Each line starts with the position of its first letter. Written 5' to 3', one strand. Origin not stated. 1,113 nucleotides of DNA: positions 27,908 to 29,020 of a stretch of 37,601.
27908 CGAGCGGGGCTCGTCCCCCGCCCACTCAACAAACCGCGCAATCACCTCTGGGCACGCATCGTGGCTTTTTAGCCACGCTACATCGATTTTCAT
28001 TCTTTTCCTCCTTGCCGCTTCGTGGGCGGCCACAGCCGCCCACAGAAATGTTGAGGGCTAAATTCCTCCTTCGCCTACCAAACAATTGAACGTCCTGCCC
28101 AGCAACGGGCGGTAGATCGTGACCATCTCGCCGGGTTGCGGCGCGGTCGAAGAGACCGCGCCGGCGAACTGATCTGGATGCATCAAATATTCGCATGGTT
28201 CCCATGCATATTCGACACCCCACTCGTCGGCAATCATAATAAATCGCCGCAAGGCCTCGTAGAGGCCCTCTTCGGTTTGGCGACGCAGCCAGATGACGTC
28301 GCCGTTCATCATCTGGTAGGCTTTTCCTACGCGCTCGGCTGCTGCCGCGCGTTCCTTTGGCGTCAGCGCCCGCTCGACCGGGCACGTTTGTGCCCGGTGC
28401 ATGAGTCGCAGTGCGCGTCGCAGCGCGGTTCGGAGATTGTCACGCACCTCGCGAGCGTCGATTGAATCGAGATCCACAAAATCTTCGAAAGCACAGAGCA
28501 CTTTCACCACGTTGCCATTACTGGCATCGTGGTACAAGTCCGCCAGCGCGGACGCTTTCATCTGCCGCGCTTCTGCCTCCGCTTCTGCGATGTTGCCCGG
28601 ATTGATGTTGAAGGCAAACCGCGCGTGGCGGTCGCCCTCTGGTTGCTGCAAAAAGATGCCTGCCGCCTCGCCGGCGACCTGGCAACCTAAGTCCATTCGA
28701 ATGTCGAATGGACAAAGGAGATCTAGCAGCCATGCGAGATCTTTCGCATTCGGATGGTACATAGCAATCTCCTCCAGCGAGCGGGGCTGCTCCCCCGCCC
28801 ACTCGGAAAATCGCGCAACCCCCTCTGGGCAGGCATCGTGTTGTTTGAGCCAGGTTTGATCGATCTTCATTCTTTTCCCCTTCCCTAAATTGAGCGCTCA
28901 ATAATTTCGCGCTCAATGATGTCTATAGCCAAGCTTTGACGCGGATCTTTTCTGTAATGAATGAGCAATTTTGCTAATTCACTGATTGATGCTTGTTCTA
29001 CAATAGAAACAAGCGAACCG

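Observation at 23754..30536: Six paralogs, plus one truncated copy, of an unrecognised protein family fill the accessory arm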

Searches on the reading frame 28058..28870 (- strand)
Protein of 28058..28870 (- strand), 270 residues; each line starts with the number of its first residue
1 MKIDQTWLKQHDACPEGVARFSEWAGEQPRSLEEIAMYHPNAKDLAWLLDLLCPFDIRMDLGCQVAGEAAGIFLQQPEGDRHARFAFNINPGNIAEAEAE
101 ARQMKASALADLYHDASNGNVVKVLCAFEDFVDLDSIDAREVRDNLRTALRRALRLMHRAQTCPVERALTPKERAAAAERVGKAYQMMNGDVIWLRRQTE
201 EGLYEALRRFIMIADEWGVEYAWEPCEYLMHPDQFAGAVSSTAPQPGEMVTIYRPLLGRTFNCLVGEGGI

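Call 4: search_protein_families(library=pfam, proteins=[window:28058-28870:-], max_evalue=1)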
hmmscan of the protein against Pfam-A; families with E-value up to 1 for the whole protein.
window:28058-28870:- (270 aa): 0 families

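Call 5: search_protein_families(library=phrogs, proteins=[window:28058-28870:-], max_evalue=1)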
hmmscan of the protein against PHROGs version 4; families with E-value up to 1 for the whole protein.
window:28058-28870:- (270 aa): 6 families
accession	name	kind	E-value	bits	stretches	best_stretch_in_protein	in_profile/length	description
phrog_21829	-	unknown function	0.0078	16.3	1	100-228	261-387/462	-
phrog_21007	-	other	0.018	14.2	1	100-227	656-781/857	DNA methyltransferase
phrog_9865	-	unknown function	0.031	15.4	1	95-141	9-55/74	-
phrog_1685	-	unknown function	0.14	10.2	1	99-204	2070-2173/2278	-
phrog_11386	-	unknown function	0.35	12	1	155-188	20-53/69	-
phrog_35501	-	unknown function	0.38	11.6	1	94-133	159-199/208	-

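Call 8: search_dna_similar(query=window:28058-28870:-, collection=phages, mode=protein, max_rows=30, max_evalue=0.001)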
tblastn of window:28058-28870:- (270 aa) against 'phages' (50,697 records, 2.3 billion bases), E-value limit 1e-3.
No match.

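Call 9: find_homologous_proteins(query=window:28058-28870:-)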
Query window:28058-28870:- (270 aa): 11 proteins with E <= 0.001 among 7058 candidates.
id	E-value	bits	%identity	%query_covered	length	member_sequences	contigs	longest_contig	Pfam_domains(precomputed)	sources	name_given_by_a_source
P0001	6.5e-156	536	100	87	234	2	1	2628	-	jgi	jgi:hypothetical protein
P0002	2.6e-133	462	79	96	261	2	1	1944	-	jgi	jgi:hypothetical protein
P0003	1.4e-131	456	85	87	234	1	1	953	-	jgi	jgi:hypothetical protein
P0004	1.1e-126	440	71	99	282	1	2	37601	-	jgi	jgi:hypothetical protein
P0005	3.1e-120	419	71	99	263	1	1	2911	-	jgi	jgi:hypothetical protein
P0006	1.5e-118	413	71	99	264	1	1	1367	-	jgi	jgi:hypothetical protein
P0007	1.6e-108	381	62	99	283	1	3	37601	-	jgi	jgi:hypothetical protein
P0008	3.6e-92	327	59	99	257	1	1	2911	-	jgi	jgi:hypothetical protein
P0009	1.7e-40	157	54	57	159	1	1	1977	-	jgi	jgi:hypothetical protein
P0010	3.5e-38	150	53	57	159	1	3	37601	-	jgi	jgi:hypothetical protein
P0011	1.2e-26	112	71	27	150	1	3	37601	-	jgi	jgi:hypothetical protein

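Call 13: search_solved_structures(query=A2, max_evalue=10)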
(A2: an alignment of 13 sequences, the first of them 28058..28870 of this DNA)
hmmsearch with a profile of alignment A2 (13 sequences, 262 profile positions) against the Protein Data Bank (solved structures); distinct sequences matched with E-value up to 10: 0.

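Call 16: search_protein_representatives(alignment_id=A2)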
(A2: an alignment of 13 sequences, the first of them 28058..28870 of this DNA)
Query: 13 sequences, 262 profile positions. Proteins with E-value up to 0.001 (for the whole library): 4; up to 1e-10: 3; up to 1e-30: 3. The best 4 are listed.
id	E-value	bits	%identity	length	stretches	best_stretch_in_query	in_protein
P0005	5.4e-151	517.9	-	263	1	1-262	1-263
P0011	1.9e-52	194.9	-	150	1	1-156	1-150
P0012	1.3e-42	162.6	-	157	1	1-156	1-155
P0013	7.5e-04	35.6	-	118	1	163-226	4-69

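Call 17: predict_structure(alignment_id=A2)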
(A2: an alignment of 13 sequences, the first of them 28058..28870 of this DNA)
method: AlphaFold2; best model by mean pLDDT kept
length: 270 residues; sequences in the alignment: 13
mean_pLDDT: 75.6   pTM: 0.67
mean pLDDT of the five models: 75.6, 75.0, 73.5, 67.9, 57.7
residues with pLDDT >= 90: 12; 70-90: 187; 50-70: 54; < 50: 17
segments of 3 or more residues with pLDDT < 50: 256-270
pLDDT, mean of each block of 10 residues (from residue 1): 81 81 83 84 87 80 81 69 72 87 87 91 85 67 73 75 65 82 86 83 81 57 76 84 65 49 34
secondary structure, 60 per line:
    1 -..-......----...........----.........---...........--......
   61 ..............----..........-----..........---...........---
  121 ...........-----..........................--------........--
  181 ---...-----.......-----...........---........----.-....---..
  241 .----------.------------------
elements in order: H5-10 H15-25 H32-38 H42-52 H55-74 H79-88 H94-103 H107-117 H121-131 H137-162 H171-178 E184-186 E192-198 E204-214 E218-225 H232-235 E239-241

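Call 22: fold_search(model_id=the predicted structure, library=pdb)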
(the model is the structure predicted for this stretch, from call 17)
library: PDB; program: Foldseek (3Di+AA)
matches with E <= 10: 224; with E <= 0.001: 0
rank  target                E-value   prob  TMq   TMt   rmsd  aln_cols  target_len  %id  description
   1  1lnx_A                6.8e-01  0.33  0.16  0.39   6.3        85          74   14  Crystal structure of the P.aerophilum SmAP1 heptamer in a new crystal form (C2221) (released 2003-03-25)
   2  3bw1_A                8.8e-01  0.18  0.15  0.32   7.8        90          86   11  Crystal structure of homomeric yeast Lsm3 exhibiting novel octameric ring organisation (released 2008-03-25)
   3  1lnx_B                9.7e-01  0.18  0.11  0.31   8.1        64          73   16  Crystal structure of the P.aerophilum SmAP1 heptamer in a new crystal form (C2221) (released 2003-03-25)
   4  9dtr_j                1.2e+00  0.28  0.17  0.40   8.5        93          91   11  Structure of the yeast post-catalytic P complex spliceosome at 2.3 Angstrom resolution (released 2024-12-25)
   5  1i8f_A                1.4e+00  0.11  0.10  0.28   8.3        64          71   17  THE CRYSTAL STRUCTURE OF A HEPTAMERIC ARCHAEAL SM PROTEIN: IMPLICATIONS FOR THE EUKARYOTIC SNRNP CORE (released 2001-05-16)
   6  7qoo_P                1.4e+00  0.08  0.13  0.15  17.5       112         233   14  Structure of the human inner kinetochore CCAN complex (released 2022-06-08)
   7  3jb9_E                1.5e+00  0.07  0.12  0.24  29.2       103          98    9  Cryo-EM structure of the yeast spliceosome at 3.6 angstrom resolution (released 2015-09-23)
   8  1d3b_D                1.7e+00  0.23  0.17  0.38   6.8        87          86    8  CRYSTAL STRUCTURE OF THE D3B SUBCOMPLEX OF THE HUMAN CORE SNRNP DOMAIN AT 2.0A RESOLUTION (released 1999-12-22)
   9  1i8f_F                1.7e+00  0.16  0.15  0.36   5.9        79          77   15  THE CRYSTAL STRUCTURE OF A HEPTAMERIC ARCHAEAL SM PROTEIN: IMPLICATIONS FOR THE EUKARYOTIC SNRNP CORE (released 2001-05-16)
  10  4f7u_I                1.7e+00  0.09  0.13  0.30   7.3        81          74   12  The 6S snRNP assembly intermediate (released 2013-01-30)
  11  3jcm_O                1.8e+00  0.11  0.13  0.33   7.1        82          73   10  Cryo-EM structure of the spliceosomal U4/U6.U5 tri-snRNP (released 2016-02-24)
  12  8gsw_B                2.0e+00  0.04  0.10  0.16  13.0       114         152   13  Crystal structure of human cardiac alpha actin A108G mutant (AMPPNP state) in complex with fragmin F1 domain (released 2023-03-08)
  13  1d3b_L                2.1e+00  0.20  0.17  0.37   7.5        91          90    6  CRYSTAL STRUCTURE OF THE D3B SUBCOMPLEX OF THE HUMAN CORE SNRNP DOMAIN AT 2.0A RESOLUTION (released 1999-12-22)
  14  4oqe_A                2.5e+00  0.10  0.11  0.13   9.0        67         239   10  Crystal structure of the tylM1 N,N-dimethyltransferase in complex with SAH and TDP-Fuc3NMe (released 2014-02-26)
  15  6c9h_A                2.5e+00  0.04  0.14  0.09  19.6       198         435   12  non-phosphorylated AMP-activated protein kinase bound to pharmacological activator R734 (released 2018-11-28)
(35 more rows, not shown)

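Call 23: fold_search(model_id=the predicted structure, library=viral)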
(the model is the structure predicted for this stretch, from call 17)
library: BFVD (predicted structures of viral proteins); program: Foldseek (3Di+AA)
matches with E <= 10: 382; with E <= 0.001: 0
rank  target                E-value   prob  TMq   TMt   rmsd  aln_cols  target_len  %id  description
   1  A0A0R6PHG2            3.4e-02  0.21  0.15  0.17  17.1       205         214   12  (no name in the UniProt tables at hand)
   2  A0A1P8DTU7            3.7e-02  0.97  0.28  0.45  10.6       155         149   16  (no name in the UniProt tables at hand)
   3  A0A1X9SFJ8            5.7e-02  0.20  0.14  0.09  16.4       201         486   15  DNA polymerase [Acinetobacter phage WCHABP5]
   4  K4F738                9.1e-02  0.11  0.11  0.14  23.4       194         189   13  Uncharacterized protein [Cronobacter phage vB_CsaM_GAP32]
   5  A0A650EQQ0            9.6e-02  0.96  0.32  0.48   6.2       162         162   18  (no name in the UniProt tables at hand)
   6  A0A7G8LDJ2            1.2e-01  0.12  0.11  0.12  23.6       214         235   14  (no name in the UniProt tables at hand)
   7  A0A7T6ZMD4            2.0e-01  0.72  0.16  0.37   6.2        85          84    8  Uncharacterized protein [Providencia phage PSTRCR_114]
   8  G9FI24                2.3e-01  0.09  0.13  0.15  23.7       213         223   14  (no name in the UniProt tables at hand)
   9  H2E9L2                2.9e-01  0.54  0.10  0.39   6.9        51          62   10  Uncharacterized protein [Megavirus courdo7]
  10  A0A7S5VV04            3.3e-01  0.30  0.15  0.07  12.7       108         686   18  (no name in the UniProt tables at hand)
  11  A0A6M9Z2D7            3.5e-01  0.96  0.14  0.47   7.4        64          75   11  (no name in the UniProt tables at hand)
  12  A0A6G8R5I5            3.5e-01  0.41  0.12  0.35   7.9        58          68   21  Uncharacterized protein [Synechococcus phage S-N03]
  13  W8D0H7                4.8e-01  0.33  0.15  0.33  12.2        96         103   11  DUF1653 domain-containing protein [Erwinia phage PhiEaH1]
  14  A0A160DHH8            4.8e-01  0.07  0.15  0.14  19.2       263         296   12  Uncharacterized protein [Gordonia phage Kampe]
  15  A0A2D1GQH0            5.3e-01  0.44  0.15  0.37   7.3        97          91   11  (no name in the UniProt tables at hand)
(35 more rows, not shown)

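Call 24: search_protein_families(library=ncbifam, proteins=[window:28058-28870:-, P0012, P0013], max_evalue=10)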
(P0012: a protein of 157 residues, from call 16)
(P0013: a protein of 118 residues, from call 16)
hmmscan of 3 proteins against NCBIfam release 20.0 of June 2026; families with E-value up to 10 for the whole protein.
window:28058-28870:- (270 aa): 1 family
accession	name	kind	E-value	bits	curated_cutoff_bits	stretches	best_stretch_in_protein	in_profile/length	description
NF046098.1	RSP_7527_fam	equivalog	0.082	12.7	26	1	94-113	5-24/48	RSP_7527 family protein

P0012 (157 aa): 1 family
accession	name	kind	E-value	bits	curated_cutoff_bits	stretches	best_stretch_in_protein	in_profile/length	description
NF041932.1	MzaB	equivalog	0.045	12.1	850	1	17-77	280-340/480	MZA anti-phage system associated ATPase MzaB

P0013 (118 aa): 0 families

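Call 25: search_protein_families(library=padloc, proteins=[window:28058-28870:-, P0012, P0013], max_evalue=10)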
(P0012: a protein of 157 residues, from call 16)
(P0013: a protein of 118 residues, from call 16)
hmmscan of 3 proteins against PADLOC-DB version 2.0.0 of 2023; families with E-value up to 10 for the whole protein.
window:28058-28870:- (270 aa): 0 families

P0012 (157 aa): 0 families

P0013 (118 aa): 0 families

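Call 26: find_related_loci(query=A2, collection=viral_contigs, flank=10000)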
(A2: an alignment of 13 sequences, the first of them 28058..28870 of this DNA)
Query A2 (270 aa) in viral_contigs; peptide patterns used: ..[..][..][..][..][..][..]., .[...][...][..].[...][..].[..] (x = any residue, [..] = any of these).
63 stretches matched a pattern, but none encodes a relative of the query by tblastn (E <= 1e-3).

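Call 27: find_related_loci(query=A2, collection=genome_contigs, flank=10000)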
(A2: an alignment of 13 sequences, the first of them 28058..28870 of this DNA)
Query A2 (270 aa) in genome_contigs; peptide patterns used: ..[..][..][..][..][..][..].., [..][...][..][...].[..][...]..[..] (x = any residue, [..] = any of these).
95 stretches matched a pattern, but none encodes a relative of the query by tblastn (E <= 1e-3).

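Call 28: find_related_loci(query=A2, collection=metagenome_contigs, flank=10000)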
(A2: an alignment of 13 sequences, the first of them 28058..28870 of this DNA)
Query A2 (270 aa) in metagenome_contigs; peptide patterns used: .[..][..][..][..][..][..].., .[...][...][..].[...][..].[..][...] (x = any residue, [..] = any of these).
337 stretches matched a pattern, but none encodes a relative of the query by tblastn (E <= 1e-3).

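Call 29: find_encoding_contigs(protein=P0012, flank=10000)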
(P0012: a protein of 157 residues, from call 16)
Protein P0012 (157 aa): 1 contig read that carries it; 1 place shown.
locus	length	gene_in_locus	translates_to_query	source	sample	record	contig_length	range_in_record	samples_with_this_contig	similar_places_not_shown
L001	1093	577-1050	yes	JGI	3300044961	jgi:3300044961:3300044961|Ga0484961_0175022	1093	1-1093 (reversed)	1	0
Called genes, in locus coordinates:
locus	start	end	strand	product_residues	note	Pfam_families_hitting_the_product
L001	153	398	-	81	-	-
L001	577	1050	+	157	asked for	-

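Call 30: find_encoding_contigs(protein=P0007, flank=10000)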
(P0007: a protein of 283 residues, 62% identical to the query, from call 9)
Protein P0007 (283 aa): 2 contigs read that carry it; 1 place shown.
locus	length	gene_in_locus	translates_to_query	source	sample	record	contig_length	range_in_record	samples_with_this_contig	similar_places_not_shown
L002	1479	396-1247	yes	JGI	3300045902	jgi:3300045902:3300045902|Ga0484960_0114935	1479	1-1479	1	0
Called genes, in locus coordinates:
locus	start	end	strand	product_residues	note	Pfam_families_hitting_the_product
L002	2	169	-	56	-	?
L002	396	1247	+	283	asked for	-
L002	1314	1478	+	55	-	?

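Call 31: find_encoding_contigs(protein=P0005, flank=10000)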
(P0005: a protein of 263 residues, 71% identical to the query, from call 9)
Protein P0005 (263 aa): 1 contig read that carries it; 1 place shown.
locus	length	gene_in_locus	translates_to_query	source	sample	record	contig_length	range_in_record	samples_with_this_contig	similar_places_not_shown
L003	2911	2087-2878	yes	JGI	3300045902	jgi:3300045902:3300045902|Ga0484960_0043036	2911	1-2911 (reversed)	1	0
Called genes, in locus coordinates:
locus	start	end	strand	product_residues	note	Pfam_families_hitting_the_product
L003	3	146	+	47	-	?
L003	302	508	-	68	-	-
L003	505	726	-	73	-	-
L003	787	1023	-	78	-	-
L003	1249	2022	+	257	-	-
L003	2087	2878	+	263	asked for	-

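Call 32: find_encoding_contigs(protein=P0013, flank=10000)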
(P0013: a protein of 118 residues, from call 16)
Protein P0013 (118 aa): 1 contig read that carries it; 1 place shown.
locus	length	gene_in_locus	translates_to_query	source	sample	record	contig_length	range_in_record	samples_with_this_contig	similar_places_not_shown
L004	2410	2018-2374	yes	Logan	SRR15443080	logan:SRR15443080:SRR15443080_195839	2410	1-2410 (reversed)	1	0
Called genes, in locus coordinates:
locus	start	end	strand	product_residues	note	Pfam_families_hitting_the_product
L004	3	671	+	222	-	?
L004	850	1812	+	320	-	-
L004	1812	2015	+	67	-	-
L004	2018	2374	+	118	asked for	-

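Call 41: find_homologous_proteins(query=P0013)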
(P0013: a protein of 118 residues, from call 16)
Query P0013 (118 aa): 1 proteins with E <= 0.001 among 17 candidates.
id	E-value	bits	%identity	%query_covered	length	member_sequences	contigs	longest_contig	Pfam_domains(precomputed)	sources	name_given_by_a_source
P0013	1.6e-76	272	100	100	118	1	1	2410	-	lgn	-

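Call 61: search_protein_families(library=pfam, alignment_id=A2, max_evalue=10)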
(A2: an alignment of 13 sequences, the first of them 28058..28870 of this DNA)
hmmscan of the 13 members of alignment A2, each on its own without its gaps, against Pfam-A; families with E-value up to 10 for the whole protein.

A. member 1, window:28058-28870:- (270 aa): 0 families

B. families by the number of members that match (of 13 scanned): 7 families
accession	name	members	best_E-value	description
PF01370.27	Epimerase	1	0.062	NAD dependent epimerase/dehydratase family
PF23700.1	YsdD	1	0.12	YsdD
PF09919.14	DUF2149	1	0.17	Uncharacterized conserved protein (DUF2149)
PF20384.3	DUF6679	1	0.17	Family of unknown function (DUF6679)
PF16418.11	CNOT1_HEAT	1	0.2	CCR4-NOT transcription complex subunit 1 HEAT repeat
PF25103.1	DUF7811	1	0.22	Domain of unknown function (DUF7811)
PF12518.13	DUF3721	1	2.4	Protein of unknown function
